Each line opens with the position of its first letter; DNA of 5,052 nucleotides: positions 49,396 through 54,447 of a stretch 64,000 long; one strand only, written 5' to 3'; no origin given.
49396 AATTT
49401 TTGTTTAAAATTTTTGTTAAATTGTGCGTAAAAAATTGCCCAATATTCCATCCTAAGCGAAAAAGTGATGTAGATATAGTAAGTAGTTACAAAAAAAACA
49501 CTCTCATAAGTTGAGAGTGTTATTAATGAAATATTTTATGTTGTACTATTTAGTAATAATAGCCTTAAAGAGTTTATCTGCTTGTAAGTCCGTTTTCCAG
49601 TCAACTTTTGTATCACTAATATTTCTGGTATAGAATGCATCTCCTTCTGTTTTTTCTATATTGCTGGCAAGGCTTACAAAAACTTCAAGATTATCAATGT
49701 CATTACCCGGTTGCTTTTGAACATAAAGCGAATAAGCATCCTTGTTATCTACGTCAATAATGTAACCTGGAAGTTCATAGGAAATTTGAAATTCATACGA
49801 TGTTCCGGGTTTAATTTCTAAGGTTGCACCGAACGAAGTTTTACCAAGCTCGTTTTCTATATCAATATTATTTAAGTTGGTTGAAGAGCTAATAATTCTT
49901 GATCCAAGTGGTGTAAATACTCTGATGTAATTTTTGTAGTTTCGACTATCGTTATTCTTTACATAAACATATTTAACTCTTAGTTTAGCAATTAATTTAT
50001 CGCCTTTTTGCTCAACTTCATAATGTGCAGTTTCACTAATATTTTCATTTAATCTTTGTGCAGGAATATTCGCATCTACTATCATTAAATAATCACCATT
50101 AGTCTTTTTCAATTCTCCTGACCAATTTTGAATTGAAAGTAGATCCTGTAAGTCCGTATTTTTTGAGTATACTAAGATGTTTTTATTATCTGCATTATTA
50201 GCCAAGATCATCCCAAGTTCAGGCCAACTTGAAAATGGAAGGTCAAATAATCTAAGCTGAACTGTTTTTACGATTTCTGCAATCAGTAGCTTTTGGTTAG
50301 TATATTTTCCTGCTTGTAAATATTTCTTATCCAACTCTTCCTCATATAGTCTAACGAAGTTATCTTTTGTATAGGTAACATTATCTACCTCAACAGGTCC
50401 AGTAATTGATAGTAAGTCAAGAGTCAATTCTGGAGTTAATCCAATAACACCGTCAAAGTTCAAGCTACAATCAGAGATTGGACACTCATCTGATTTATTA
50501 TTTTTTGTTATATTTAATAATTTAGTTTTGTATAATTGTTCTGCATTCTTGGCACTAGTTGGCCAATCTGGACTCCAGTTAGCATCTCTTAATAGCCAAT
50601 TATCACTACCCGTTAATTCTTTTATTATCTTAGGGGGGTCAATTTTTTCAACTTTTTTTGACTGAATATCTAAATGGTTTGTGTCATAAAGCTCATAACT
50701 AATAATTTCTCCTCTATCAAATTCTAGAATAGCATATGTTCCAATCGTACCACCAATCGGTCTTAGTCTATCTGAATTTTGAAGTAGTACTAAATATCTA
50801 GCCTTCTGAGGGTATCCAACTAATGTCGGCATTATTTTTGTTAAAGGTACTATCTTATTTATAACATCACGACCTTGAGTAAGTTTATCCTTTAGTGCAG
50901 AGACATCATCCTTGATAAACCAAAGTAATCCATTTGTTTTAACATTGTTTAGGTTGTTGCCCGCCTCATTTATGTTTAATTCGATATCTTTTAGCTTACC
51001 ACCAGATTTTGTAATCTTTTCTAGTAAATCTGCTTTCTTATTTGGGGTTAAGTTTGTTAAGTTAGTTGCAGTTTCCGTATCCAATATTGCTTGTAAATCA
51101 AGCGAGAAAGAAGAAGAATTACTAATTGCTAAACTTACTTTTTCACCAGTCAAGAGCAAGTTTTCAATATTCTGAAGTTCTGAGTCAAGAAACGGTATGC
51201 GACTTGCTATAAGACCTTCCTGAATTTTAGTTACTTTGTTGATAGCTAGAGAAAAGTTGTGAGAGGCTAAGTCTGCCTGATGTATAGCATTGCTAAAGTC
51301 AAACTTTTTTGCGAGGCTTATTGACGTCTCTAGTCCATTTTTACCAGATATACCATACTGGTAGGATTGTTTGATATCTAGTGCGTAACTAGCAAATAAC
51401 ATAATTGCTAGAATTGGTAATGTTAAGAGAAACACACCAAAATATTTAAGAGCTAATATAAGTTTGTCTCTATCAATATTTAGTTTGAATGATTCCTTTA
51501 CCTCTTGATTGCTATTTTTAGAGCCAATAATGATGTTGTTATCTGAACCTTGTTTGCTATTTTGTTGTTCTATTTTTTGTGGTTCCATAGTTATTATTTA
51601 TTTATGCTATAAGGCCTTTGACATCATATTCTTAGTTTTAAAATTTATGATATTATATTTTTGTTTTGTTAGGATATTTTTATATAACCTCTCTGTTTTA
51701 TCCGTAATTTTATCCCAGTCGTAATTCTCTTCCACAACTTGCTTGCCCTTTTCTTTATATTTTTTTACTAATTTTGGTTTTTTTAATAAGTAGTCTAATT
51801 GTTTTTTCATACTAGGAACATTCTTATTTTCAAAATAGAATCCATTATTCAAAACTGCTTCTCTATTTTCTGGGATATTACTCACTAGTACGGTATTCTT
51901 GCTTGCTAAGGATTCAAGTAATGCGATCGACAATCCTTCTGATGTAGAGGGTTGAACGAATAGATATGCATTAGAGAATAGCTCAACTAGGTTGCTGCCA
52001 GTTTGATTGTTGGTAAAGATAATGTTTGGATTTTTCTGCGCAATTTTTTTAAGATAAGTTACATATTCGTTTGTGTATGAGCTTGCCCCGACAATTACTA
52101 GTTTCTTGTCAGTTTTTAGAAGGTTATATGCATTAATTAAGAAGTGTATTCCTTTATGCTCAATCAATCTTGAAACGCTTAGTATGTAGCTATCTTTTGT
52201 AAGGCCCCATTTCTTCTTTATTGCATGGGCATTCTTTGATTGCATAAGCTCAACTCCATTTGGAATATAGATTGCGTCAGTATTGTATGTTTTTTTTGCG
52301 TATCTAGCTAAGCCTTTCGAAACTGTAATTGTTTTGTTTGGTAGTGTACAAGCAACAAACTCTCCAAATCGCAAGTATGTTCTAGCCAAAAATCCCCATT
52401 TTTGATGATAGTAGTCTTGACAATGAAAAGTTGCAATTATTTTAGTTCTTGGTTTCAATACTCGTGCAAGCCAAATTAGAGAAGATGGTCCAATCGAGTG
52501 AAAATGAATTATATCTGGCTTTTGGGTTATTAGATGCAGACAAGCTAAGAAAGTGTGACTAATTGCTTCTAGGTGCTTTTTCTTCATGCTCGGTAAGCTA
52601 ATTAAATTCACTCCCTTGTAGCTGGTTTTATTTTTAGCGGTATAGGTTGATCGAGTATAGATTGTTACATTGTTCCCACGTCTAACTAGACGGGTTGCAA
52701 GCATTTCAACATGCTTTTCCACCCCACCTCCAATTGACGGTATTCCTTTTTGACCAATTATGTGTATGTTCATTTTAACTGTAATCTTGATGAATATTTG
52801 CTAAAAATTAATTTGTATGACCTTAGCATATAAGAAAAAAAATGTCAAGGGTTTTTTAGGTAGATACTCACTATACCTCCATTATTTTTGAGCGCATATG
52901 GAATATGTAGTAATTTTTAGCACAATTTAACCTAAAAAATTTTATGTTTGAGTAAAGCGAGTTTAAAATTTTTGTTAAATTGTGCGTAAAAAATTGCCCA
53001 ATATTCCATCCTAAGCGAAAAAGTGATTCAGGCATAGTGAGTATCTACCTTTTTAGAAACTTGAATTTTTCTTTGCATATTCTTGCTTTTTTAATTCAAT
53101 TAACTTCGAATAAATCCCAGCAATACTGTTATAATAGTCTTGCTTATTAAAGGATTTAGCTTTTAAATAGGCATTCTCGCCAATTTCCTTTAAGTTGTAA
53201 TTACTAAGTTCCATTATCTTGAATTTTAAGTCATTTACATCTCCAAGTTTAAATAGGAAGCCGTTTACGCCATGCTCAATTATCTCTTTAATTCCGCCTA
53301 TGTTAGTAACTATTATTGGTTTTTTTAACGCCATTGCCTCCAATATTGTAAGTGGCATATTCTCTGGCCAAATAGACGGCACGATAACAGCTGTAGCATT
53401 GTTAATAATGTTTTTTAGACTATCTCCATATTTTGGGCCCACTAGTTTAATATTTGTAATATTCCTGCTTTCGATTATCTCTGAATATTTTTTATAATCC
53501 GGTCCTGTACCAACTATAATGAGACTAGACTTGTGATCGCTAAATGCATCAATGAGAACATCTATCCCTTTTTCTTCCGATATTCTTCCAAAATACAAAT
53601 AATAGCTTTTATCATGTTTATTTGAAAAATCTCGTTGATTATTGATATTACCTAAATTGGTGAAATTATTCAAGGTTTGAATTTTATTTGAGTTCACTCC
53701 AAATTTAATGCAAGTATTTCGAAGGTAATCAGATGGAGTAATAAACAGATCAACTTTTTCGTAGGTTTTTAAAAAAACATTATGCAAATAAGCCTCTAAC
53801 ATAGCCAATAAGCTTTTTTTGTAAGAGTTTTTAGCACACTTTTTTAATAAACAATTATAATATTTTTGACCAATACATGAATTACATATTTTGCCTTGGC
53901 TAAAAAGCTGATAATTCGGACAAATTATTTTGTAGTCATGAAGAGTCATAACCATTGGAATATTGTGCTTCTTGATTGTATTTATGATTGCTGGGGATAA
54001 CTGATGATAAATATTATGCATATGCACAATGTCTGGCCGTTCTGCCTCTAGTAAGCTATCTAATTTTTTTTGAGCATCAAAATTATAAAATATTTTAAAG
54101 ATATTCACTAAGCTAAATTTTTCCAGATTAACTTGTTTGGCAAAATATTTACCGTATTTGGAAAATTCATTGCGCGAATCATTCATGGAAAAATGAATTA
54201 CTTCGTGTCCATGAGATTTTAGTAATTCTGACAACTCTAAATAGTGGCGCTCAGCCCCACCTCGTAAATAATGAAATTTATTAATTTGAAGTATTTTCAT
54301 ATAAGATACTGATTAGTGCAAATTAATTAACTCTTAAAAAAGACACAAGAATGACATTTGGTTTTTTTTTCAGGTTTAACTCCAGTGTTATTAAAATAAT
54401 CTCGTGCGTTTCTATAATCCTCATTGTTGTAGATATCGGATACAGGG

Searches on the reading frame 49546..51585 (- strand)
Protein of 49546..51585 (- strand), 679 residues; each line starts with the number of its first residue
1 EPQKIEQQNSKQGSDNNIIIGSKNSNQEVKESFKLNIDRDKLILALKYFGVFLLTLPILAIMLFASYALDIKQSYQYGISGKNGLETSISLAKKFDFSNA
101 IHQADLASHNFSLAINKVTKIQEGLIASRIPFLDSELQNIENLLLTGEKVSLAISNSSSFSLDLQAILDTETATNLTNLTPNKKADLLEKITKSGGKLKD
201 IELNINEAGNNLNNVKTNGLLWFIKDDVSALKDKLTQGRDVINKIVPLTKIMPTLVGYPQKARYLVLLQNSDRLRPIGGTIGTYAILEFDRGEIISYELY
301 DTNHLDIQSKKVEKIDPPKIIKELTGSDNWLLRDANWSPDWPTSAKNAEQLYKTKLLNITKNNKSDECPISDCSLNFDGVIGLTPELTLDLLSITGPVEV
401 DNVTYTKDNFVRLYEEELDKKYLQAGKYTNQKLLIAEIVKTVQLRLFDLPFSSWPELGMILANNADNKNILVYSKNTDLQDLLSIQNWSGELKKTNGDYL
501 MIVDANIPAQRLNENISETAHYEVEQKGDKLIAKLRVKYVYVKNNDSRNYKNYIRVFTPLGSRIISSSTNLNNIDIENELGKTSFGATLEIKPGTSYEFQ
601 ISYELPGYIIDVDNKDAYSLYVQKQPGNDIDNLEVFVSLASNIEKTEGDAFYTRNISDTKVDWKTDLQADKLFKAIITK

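Call 64: search_protein_families(library=pfam, proteins=[window:49546-51585:-], max_evalue=0.0001)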
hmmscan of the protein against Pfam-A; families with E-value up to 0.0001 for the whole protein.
window:49546-51585:- (679 aa): 1 family
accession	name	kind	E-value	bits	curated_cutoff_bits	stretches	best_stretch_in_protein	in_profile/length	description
PF13196.11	DUF4012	-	1.4e-22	81.2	28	1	261-417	3-142/144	Protein of unknown function (DUF4012)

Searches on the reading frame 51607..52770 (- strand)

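Call 64: search_protein_families(library=pfam, proteins=[window:51607-52770:-], max_evalue=0.0001)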
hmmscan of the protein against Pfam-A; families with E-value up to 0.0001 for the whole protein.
window:51607-52770:- (387 aa): 6 families
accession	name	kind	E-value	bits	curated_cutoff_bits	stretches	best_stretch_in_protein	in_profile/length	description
PF00534.26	Glycos_transf_1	-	1.8e-28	99.7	26.4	1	183-344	4-171/172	Glycosyl transferases group 1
PF13439.12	Glyco_transf_4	-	4e-24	86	28.5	1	15-175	2-168/170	Glycosyltransferase Family 4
PF13692.12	Glyco_trans_1_4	-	3.6e-20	73.1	27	1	195-330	3-141/142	Glycosyl transferases group 1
PF13579.12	Glyco_trans_4_4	-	1.1e-13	52.3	29.7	1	15-172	1-158/158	Glycosyl transferase 4-like domain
PF09314.17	DUF1972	-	3.1e-06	27.3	25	1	2-172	4-184/186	Domain of unknown function (DUF1972)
PF13477.12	Glyco_trans_4_2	-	3.8e-06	27.6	23.4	1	19-124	11-115/139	Glycosyl transferase 4-like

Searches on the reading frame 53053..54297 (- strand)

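Call 64: search_protein_families(library=pfam, proteins=[window:53053-54297:-], max_evalue=0.0001)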
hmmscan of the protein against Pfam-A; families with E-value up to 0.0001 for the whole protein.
window:53053-54297:- (414 aa): 5 families
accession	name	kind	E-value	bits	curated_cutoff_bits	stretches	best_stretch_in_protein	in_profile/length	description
PF00534.26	Glycos_transf_1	-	1.4e-34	119.5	26.4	1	221-376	5-169/172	Glycosyl transferases group 1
PF13692.12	Glyco_trans_1_4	-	2.3e-28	99.7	27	1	233-364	4-139/142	Glycosyl transferases group 1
PF13439.12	Glyco_transf_4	-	4.7e-22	79.2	28.5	1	13-215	2-168/170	Glycosyltransferase Family 4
PF13579.12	Glyco_trans_4_4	-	1.1e-10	42.5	29.7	1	13-210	1-156/158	Glycosyl transferase 4-like domain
PF13477.12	Glyco_trans_4_2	-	2.9e-06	27.9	23.4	1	10-120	4-107/139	Glycosyl transferase 4-like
